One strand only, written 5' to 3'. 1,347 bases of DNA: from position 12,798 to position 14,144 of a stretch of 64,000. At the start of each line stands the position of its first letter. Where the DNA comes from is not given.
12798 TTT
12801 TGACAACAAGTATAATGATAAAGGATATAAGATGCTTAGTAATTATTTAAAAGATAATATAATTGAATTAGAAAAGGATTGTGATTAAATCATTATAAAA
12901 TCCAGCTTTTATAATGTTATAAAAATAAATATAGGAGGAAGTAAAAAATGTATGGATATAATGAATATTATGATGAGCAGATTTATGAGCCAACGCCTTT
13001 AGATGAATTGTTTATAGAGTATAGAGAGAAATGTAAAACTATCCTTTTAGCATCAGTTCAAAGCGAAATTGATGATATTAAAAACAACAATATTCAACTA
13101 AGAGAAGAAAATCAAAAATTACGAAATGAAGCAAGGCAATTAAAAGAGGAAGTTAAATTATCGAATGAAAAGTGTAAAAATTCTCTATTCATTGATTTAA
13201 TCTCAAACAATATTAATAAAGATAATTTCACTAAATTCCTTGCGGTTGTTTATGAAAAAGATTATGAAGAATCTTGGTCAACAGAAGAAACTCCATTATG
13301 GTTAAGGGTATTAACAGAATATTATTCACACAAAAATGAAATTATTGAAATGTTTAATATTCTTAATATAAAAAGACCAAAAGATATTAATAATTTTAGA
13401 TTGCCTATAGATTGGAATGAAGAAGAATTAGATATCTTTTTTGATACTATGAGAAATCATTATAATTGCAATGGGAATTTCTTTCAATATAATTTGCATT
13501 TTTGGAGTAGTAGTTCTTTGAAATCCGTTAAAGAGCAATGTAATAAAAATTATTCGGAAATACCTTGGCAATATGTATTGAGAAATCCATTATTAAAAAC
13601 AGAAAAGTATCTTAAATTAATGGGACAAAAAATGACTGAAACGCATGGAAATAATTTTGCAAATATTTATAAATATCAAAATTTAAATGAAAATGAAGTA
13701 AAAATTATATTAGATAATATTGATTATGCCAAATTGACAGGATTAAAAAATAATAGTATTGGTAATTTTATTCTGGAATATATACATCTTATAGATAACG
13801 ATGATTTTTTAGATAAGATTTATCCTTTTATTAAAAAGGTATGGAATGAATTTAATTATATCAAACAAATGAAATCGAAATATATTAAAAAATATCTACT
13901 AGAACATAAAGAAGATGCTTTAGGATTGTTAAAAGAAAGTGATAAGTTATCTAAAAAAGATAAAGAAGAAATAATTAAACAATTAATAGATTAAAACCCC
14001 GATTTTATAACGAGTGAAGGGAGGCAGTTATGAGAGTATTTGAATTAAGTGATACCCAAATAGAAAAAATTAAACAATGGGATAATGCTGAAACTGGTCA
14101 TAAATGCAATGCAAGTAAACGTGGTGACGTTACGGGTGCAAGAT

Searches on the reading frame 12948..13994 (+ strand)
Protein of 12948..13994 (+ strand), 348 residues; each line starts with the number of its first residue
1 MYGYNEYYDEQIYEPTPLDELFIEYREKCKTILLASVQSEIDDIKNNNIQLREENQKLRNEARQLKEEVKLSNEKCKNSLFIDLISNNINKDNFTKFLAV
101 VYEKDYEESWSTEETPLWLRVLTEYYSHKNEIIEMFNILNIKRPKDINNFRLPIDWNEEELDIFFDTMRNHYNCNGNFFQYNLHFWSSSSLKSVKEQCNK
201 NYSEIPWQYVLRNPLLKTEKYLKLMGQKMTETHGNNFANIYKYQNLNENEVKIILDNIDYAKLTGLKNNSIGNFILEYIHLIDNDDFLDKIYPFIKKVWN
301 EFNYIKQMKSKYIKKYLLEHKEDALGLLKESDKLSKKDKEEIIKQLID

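Call 33: find_related_loci(query=window:12948-13994:+, collection=viral_contigs, flank=10000)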
Query window:12948-13994:+ (348 aa) in viral_contigs; peptide patterns used: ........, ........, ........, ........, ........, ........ (x = any residue, [..] = any of these).
5 stretches matched a pattern, but none encodes a relative of the query by tblastn (E <= 1e-3).
